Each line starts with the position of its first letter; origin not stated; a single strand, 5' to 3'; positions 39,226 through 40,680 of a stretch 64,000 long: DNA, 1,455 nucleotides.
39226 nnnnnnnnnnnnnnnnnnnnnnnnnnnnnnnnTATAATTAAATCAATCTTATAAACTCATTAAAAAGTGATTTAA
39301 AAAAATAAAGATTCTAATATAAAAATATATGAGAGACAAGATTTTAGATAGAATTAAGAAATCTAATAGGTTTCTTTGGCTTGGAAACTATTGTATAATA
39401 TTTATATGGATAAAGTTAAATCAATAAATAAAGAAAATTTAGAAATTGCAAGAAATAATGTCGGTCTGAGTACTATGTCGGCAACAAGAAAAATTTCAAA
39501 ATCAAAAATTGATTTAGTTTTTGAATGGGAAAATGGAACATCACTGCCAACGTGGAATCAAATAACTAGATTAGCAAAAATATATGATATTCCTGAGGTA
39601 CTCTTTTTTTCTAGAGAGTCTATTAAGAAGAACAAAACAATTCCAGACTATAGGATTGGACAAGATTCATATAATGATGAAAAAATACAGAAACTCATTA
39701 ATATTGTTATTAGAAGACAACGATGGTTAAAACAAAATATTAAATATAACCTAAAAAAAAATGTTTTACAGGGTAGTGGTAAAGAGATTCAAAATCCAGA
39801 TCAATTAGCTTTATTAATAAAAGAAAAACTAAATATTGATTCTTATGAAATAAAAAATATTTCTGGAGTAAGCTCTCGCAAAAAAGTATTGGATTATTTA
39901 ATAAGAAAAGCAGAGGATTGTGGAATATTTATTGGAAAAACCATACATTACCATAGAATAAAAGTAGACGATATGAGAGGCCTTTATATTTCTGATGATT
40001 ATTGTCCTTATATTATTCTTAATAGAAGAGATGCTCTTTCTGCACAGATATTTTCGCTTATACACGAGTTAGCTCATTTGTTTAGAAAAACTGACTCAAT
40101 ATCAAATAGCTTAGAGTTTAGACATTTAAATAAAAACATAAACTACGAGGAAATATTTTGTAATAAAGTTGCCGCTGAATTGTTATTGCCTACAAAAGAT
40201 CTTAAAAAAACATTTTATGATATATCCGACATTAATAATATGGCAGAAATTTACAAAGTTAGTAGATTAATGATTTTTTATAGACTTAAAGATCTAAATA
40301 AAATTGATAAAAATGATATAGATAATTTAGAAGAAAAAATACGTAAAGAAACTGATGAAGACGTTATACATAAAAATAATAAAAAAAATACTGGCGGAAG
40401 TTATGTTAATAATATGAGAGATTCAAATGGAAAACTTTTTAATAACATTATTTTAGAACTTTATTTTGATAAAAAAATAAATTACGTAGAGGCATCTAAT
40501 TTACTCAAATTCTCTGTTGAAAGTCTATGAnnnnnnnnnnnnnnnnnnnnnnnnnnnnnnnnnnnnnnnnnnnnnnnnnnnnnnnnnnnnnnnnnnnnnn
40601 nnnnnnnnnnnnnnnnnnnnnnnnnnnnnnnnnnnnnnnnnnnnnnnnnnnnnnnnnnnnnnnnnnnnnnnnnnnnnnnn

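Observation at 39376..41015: XRE-HTH/ImmA metallopeptidase fusion followed by a DUF4411-like PIN-fold protein on the element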

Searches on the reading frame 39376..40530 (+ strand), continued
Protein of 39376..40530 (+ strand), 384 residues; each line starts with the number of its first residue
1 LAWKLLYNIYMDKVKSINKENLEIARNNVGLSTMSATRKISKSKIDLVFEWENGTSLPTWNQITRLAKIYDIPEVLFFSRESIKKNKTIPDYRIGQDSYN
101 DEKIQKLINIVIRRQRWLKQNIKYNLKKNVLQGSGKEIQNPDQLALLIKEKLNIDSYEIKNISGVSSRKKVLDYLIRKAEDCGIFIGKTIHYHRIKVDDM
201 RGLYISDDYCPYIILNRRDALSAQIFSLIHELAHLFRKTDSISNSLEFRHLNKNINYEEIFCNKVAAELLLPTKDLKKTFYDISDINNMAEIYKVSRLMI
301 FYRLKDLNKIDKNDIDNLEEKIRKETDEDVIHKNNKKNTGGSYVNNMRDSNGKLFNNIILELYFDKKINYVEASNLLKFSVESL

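Call 43: predict_structure(alignment_id=A3)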
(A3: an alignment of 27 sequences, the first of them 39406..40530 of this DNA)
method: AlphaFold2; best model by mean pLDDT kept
length: 374 residues; sequences in the alignment: 27
mean_pLDDT: 82.6   pTM: 0.77
mean pLDDT of the five models: 82.6, 80.8, 80.3, 80.1, 76.5
residues with pLDDT >= 90: 142; 70-90: 173; 50-70: 39; < 50: 20
segments of 3 or more residues with pLDDT < 50: 77-82, 84-87, 236-243
pLDDT, mean of each block of 10 residues (from residue 1): 87 81 86 89 92 86 85 63 49 73 81 75 93 97 93 90 97 91 65 83 86 91 86 49 63 91 92 92 90 89 87 79 60 80 92 89 83 84
secondary structure, 60 per line:
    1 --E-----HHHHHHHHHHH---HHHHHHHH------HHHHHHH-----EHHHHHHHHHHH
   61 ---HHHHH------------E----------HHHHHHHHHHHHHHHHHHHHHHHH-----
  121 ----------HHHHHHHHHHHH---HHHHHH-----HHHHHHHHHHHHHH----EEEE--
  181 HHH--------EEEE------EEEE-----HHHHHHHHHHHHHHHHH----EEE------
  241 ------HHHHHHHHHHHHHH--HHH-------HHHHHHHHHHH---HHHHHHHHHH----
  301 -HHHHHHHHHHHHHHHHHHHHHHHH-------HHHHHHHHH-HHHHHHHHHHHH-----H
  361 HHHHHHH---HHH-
elements in order: H9-19 H23-30 H37-43 H50-60 H64-68 H92-115 H131-142 H146-151 H157-170 E175-178 E192-195 E202-205 H211-227 E232-234 H247-260 H273-283 H287-296 H302-325 H333-341 H343-354 H360-367

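Call 47: fold_search(model_id=the predicted structure, library=pdb)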
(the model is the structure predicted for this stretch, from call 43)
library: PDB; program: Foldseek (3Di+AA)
matches with E <= 10: 272; with E <= 0.001: 1
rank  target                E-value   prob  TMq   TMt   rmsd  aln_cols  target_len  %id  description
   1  7t5t                  5.1e-04  1.00  0.33  0.42   5.3       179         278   16  Structure of Thauera sp. K11 CapP (released 2022-09-14)
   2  8sln_A                6.5e-03  1.00  0.27  0.40   7.2       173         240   16  Crystal structure of Deinococcus geothermalis PprI complexed with ssDNA (released 2024-03-13)
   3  6hua_A                2.7e-02  0.33  0.15  0.19  19.1       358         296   13  the competence regulator ComR from Streptococcus vestibularis in complex with its cognate signaling peptide XIP (released 2019-10-23)
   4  8slm                  3.1e-02  0.99  0.24  0.35   7.0       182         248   18  Crystal structure of Deinococcus geothermalis PprI (released 2024-03-13)
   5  6cz6_D                3.3e-02  0.97  0.24  0.27   8.8       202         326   12  Mycobacterium tuberculosis transcriptional regulator (released 2019-04-17)
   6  4yv9_D                3.3e-02  0.35  0.15  0.20  21.5       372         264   11  X-ray crystal structure of Streptococcus dysgalactiae SHP pheromone receptor Rgg2 (released 2015-04-08)
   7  6cyy_A                3.9e-02  0.97  0.25  0.28   9.9       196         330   13  Mycobacterium tuberculosis transcriptional regulator (released 2019-04-17)
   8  3u3w_A                4.3e-02  0.38  0.15  0.20  17.2       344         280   14  Crystal Structure of Bacillus thuringiensis PlcR in complex with the peptide PapR7 and DNA (released 2013-01-09)
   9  6hu8                  4.3e-02  0.33  0.16  0.19  21.3       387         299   13  Apo form of the competence regulator ComR from Streptococcus vestibularis (released 2019-10-23)
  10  6qer_D                4.7e-02  0.33  0.16  0.20  19.3       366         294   13  Apo Form Of ComR From S. Thermophilus in space group C2 (released 2019-02-20)
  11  6cz6_A                5.0e-02  0.94  0.25  0.28   9.1       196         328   13  Mycobacterium tuberculosis transcriptional regulator (released 2019-04-17)
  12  6cyj_A                6.4e-02  0.93  0.24  0.27   8.8       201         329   12  Mycobacterium tuberculosis transcriptional regulator (released 2019-04-17)
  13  5jub_B                6.8e-02  0.30  0.16  0.20  15.9       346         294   11  Crystal structure of ComR from S.thermophilus in complex with DNA and its signalling peptide ComS. (released 2016-10-26)
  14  5w4m_A                7.5e-02  0.25  0.15  0.20  21.6       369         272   13  Crystal structure of Streptococcus dysgalactiae SHP pheromone receptor Rgg2(C45S) (released 2017-10-25)
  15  4yv6_D                7.9e-02  0.23  0.14  0.20  22.7       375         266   12  X-ray crystal structure of Streptococcus dysgalactiae SHP pheromone receptor Rgg2 (released 2015-04-08)
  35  3jxb_C                3.4e-01  1.00  0.15  0.78   3.4        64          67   11  Crystal structure of the P22 c2 repressor protein in complex with synthetic operator 9C (released 2010-01-19)
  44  1adr_MODEL_1_A        5.2e-01  0.99  0.17  0.73   5.8        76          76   12  DETERMINATION OF THE NUCLEAR MAGNETIC RESONANCE STRUCTURE OF THE DNA-BINDING DOMAIN OF THE P22 C2 REPRESSOR (1 (released 1994-01-31)
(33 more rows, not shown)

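Call 51: search_protein_families(library=phrogs, proteins=[window:39406-40530:+], max_evalue=0.001)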
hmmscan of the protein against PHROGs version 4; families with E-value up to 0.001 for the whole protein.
window:39406-40530:+ (374 aa): 5 families
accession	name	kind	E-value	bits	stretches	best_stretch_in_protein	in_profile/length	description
phrog_2439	-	transcription regulation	1.4e-40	140.3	1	3-370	3-354/367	transcriptional regulator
phrog_87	-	other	2.6e-15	57.8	1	146-326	18-192/227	metallo-protease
phrog_1914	-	unknown function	9.7e-09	36.2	1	177-315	55-195/222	-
phrog_19315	-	unknown function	2.2e-08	34.5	1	193-325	72-206/348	-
phrog_1516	-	unknown function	2.5e-07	31.5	1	179-361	52-221/227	-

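Call 53: find_related_loci(query=A3, collection=genome_contigs, flank=3000)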
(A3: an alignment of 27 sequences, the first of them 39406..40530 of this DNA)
Query A3 (374 aa) in genome_contigs; peptide patterns used: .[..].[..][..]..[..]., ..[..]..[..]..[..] (x = any residue, [..] = any of these).
107 stretches matched a pattern; 56 encode a relative of the query (tblastn E <= 1e-3); 56 distinct loci.
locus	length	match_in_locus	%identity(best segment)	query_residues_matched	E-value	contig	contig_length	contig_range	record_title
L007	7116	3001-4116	62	1-374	2e-153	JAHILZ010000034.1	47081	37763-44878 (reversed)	MAG: Patescibacteria group bacterium isolate KR13_N2.mb.46 KR13_N2.mb.46_k141_126418, whole genome shotgun sequence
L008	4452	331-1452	60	1-374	6e-153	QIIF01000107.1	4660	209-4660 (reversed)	MAG: Candidatus Falkowbacteria bacterium isolate SZUA-104 Ga0063293_10031069, whole genome shotgun sequence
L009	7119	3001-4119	64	3-374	8e-148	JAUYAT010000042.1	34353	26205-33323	MAG: bacterium isolate C19_concoct.bin.47 C19_k141_50651, whole genome shotgun sequence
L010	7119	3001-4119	57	1-372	5e-143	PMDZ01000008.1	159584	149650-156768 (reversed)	MAG: Candidatus Nomurabacteria bacterium isolate fen_1328 73.20120700_E2X.147_contig_63305, whole genome shotgun sequenc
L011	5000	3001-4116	56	1-372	6e-142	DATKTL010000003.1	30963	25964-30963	MAG TPA_asm: Candidatus Paceibacterota bacterium isolate SMAG_U14080 k141_2236338, whole genome shotgun sequence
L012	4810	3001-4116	55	1-372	1e-141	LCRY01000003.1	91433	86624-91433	MAG: Parcubacteria group bacterium GW2011_GWA1_56_13 UY93_C0003, whole genome shotgun sequence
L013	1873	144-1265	60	2-374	6e-152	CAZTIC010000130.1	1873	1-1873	MAG TPA_asm: uncultured Gammaproteobacteria bacterium isolate SRP191223_co1_14 genome assembly, contig: NODE_116990_leng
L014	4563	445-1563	57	1-372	2e-141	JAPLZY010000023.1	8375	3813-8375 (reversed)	MAG: Candidatus Zambryskiibacteriota bacterium isolate LacPavin_0818_WC40_MAG_41_17 LacPavin_0818_WC40_scaffold_386544,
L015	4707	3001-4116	56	1-372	2e-141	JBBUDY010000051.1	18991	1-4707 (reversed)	MAG: Patescibacteria group bacterium isolate H32-bin018_1 H32_bin018_1_000000000051, whole genome shotgun sequence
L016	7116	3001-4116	57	1-372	1e-140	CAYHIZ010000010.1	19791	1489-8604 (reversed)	MAG TPA_asm: uncultured Candidatus Saccharibacteria bacterium isolate ERP119705_co13_459 genome assembly, contig: NODE_3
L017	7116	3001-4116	57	1-372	7e-140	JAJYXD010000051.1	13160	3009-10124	MAG: bacterium isolate FK3.bin18 NODE_9508_length_13160_cov_0.897721, whole genome shotgun sequence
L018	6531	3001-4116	59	1-374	1e-139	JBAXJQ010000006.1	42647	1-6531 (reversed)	MAG: Candidatus Falkowbacteria bacterium isolate ELA379 MAG379_6, whole genome shotgun sequence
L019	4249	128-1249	55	1-374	8e-140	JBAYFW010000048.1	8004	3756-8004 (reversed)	MAG: Candidatus Paceibacterota bacterium isolate SO_2016_GW1_110 scaffold17037_OW334_2016, whole genome shotgun sequence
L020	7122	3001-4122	57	1-374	1e-138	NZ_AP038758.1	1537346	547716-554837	Minisyncoccus archaeiphilus strain PMX.108 chromosome, complete genome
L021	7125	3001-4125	57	1-372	2e-138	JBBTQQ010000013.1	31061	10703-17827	MAG: Patescibacteria group bacterium isolate H41-bin257_1 H41_bin257_1_000000000013, whole genome shotgun sequence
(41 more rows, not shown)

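Call 57: search_protein_representatives(alignment_id=A3)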
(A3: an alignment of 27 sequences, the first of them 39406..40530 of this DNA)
Query: 27 sequences, 375 profile positions. Proteins with E-value up to 0.001 (for the whole library): 6137; up to 1e-10: 3305; up to 1e-30: 387. The best 150 are listed.
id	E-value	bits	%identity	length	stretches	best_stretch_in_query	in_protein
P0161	2.3e-176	602.7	-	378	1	1-374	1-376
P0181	1.1e-132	459.0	-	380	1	5-375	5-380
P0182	5.8e-117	407.3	-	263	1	113-374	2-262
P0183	6.2e-113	394.0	-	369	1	1-375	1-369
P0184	4.5e-107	374.7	-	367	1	1-375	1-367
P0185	6.5e-104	364.3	-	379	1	2-374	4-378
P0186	1.7e-101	356.3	-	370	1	6-375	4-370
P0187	9.3e-101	353.9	-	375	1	1-374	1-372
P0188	4.5e-97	341.8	-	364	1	6-375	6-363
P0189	1.4e-82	294.1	-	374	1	1-375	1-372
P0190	2.2e-80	286.9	-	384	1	6-370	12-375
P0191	2.1e-76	273.8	-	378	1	5-370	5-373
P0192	4.9e-73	262.7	-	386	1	5-374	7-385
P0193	1.1e-72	261.6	-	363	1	6-374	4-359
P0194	1.1e-63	231.9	-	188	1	191-375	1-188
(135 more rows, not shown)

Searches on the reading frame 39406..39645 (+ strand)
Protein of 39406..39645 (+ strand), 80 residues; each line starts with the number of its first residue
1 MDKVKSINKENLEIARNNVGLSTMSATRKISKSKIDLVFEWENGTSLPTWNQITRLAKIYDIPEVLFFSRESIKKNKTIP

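Call 71: search_protein_families(library=pfam, proteins=[window:39406-39645:+], max_evalue=10)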
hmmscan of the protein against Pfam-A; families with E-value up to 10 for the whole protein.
window:39406-39645:+ (80 aa): 2 families
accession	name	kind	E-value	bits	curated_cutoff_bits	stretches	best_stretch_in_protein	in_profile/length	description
PF13560.12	HTH_31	-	0.014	16.1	27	1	17-65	11-59/64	Helix-turn-helix domain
PF12844.13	HTH_19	-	0.098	13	30.2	1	18-71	12-62/64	Helix-turn-helix domain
